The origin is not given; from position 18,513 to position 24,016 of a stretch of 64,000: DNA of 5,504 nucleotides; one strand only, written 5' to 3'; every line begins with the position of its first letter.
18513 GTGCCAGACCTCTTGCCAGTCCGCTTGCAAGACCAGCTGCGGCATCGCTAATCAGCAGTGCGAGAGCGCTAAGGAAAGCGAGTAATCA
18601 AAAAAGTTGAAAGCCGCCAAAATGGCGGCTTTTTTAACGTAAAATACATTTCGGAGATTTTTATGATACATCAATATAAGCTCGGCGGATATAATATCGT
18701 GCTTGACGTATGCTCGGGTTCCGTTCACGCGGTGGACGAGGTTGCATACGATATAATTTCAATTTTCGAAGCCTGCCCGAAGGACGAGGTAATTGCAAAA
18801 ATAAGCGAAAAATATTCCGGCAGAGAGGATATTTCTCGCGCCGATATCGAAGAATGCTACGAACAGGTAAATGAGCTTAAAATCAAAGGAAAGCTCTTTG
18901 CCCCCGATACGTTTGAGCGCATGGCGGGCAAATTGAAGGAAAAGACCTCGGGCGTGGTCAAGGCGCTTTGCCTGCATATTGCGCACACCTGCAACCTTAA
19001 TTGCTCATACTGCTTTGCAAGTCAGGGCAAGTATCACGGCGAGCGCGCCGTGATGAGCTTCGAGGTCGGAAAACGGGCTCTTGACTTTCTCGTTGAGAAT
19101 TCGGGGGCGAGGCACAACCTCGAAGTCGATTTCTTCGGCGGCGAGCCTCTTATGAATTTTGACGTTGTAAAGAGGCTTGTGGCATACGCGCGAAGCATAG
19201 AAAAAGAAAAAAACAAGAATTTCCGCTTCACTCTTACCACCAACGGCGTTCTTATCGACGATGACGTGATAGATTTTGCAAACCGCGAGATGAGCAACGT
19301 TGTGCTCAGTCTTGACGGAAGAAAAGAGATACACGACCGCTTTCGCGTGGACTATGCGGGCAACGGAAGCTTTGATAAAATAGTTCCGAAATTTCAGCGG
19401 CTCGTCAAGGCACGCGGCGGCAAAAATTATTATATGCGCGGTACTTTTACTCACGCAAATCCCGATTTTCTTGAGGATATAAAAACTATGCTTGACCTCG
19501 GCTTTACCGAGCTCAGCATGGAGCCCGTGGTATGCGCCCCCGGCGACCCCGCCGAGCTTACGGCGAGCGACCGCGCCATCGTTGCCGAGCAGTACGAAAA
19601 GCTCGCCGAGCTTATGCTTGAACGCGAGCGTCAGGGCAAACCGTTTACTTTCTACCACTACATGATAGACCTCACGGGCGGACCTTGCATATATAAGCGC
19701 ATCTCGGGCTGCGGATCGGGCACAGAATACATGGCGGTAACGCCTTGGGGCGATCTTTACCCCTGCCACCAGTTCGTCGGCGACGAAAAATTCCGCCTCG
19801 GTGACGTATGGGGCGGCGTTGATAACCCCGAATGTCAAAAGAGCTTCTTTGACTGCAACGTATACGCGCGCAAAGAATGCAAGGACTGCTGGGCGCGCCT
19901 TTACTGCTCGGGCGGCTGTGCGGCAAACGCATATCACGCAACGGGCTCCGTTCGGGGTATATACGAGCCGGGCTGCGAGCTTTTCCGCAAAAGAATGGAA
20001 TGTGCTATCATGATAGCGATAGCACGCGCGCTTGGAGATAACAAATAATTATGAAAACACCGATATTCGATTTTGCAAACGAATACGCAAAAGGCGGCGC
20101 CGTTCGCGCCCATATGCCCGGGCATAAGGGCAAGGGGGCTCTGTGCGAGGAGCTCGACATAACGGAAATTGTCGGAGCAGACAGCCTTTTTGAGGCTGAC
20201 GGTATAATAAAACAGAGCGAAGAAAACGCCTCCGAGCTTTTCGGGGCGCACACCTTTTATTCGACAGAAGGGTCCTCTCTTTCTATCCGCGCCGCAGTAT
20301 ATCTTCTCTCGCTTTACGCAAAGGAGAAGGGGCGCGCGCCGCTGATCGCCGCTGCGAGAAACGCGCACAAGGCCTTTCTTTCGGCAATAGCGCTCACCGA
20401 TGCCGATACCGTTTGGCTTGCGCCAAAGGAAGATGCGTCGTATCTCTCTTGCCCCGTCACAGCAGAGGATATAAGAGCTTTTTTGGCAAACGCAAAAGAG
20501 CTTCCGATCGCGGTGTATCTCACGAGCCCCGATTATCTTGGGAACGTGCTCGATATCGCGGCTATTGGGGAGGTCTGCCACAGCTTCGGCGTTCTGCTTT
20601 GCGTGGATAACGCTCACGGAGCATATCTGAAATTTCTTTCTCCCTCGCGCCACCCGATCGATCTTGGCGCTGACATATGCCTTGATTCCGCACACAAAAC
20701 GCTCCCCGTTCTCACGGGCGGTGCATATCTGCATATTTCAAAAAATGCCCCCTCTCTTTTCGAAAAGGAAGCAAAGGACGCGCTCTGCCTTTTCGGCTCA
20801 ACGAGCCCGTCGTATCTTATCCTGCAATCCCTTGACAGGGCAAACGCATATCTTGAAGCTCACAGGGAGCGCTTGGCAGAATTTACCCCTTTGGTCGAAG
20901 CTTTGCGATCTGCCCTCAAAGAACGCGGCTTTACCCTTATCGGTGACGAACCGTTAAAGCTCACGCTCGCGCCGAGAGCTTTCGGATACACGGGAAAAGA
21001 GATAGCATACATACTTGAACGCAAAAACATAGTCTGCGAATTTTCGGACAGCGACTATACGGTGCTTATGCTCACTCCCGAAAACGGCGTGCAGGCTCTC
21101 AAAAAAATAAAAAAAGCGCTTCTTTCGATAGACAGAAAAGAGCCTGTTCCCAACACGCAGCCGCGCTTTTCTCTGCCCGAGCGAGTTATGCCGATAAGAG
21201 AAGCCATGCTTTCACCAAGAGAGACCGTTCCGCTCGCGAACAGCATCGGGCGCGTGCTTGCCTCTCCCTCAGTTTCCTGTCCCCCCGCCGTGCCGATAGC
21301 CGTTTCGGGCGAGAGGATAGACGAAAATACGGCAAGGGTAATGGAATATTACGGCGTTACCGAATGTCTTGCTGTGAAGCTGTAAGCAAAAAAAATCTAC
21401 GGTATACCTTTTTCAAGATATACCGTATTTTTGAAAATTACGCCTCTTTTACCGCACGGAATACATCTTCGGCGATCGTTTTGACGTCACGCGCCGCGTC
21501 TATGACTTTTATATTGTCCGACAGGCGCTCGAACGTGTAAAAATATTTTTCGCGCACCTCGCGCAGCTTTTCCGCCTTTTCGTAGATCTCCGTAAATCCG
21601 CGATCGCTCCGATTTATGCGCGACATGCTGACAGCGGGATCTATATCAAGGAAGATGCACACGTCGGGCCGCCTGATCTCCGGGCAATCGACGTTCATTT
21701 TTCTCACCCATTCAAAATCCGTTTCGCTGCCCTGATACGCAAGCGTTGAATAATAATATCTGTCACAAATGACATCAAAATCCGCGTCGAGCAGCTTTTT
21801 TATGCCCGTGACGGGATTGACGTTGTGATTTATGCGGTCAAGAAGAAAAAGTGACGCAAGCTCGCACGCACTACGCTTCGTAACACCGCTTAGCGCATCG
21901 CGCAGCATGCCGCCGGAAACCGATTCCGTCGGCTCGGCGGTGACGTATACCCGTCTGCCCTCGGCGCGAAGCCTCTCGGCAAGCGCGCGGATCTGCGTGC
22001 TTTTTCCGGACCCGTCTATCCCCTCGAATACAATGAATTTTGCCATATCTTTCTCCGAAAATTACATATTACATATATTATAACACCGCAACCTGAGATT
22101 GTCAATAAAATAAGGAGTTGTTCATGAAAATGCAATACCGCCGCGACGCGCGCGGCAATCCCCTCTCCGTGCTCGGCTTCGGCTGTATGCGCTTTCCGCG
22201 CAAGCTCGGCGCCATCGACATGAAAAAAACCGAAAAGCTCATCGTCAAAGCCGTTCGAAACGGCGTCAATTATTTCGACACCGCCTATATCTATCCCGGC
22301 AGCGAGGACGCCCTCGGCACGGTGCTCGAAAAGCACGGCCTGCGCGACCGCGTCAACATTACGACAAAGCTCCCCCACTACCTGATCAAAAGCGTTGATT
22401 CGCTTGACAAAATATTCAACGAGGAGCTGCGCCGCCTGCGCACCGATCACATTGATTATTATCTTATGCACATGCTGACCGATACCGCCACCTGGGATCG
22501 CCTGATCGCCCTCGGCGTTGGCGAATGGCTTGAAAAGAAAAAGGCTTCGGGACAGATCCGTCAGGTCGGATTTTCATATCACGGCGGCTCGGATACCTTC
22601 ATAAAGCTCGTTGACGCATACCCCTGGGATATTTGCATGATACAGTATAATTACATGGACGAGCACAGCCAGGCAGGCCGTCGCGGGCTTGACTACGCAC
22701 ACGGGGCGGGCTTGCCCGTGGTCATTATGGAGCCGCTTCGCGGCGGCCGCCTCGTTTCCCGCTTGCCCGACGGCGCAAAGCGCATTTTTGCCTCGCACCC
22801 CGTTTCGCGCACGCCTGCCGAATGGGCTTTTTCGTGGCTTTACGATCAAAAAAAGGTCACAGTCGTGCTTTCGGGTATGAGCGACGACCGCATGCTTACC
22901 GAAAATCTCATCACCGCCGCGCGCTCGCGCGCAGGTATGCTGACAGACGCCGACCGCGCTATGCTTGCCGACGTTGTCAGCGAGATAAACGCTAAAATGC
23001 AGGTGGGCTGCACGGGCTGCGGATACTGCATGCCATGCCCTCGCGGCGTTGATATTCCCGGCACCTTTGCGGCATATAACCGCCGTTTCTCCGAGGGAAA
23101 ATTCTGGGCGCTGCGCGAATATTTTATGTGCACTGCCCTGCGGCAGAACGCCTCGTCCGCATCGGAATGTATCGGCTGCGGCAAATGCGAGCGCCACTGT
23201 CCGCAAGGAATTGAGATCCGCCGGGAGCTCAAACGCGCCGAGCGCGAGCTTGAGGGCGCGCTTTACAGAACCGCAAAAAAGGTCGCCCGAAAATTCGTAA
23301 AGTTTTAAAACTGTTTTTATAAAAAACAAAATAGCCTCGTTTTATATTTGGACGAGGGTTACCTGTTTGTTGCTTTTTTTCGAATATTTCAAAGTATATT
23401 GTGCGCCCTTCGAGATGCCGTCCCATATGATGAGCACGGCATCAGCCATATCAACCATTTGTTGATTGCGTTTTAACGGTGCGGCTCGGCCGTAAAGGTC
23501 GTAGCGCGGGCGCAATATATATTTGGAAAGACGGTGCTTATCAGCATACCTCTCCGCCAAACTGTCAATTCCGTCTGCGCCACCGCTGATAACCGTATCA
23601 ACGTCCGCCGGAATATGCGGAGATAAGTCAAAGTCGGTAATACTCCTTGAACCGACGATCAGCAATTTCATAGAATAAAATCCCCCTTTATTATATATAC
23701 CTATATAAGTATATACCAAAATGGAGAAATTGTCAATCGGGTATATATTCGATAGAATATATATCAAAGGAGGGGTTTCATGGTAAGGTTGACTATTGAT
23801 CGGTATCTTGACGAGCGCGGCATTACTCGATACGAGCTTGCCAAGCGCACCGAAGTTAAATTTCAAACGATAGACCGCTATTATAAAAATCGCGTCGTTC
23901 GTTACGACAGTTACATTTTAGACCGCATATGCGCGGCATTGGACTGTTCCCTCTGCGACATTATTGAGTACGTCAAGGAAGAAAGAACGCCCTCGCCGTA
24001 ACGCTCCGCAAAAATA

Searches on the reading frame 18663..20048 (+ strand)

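Call 22: search_protein_families(library=pfam, proteins=[window:18663-20048:+], max_evalue=0.00001)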
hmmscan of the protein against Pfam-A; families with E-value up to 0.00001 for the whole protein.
window:18663-20048:+ (461 aa): 2 families
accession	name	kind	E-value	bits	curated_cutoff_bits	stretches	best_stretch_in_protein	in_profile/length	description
PF04055.27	Radical_SAM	-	4.4e-15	56.7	29.5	1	107-250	4-139/166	Radical SAM superfamily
PF13353.11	Fer4_12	-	1.1e-10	42.3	22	1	103-220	8-116/137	4Fe-4S single cluster domain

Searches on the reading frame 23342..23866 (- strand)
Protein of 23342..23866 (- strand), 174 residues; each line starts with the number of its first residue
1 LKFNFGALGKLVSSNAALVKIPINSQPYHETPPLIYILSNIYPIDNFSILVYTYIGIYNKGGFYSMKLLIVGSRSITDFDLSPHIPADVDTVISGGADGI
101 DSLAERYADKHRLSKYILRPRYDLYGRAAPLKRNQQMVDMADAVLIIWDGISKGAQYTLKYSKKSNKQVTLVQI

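Call 22: search_protein_families(library=pfam, proteins=[window:23342-23866:-], max_evalue=0.00001)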
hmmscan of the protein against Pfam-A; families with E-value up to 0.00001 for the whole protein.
window:23342-23866:- (174 aa): 1 family
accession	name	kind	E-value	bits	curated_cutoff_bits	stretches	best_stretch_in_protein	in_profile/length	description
PF02481.21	DNA_processg_A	-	8.9e-07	28.7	29.6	0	68-110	47-95/212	DNA recombination-mediator protein A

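Call 43: search_protein_families(library=ncbifam, proteins=[window:23342-23866:-], max_evalue=0.001)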
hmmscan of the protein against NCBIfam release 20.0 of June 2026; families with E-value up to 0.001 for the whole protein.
window:23342-23866:- (174 aa): 1 family
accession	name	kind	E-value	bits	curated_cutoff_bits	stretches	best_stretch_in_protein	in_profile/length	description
TIGR00732.1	dprA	equivalog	0.00029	20.1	191.15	0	65-108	41-93/220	DNA-processing protein DprA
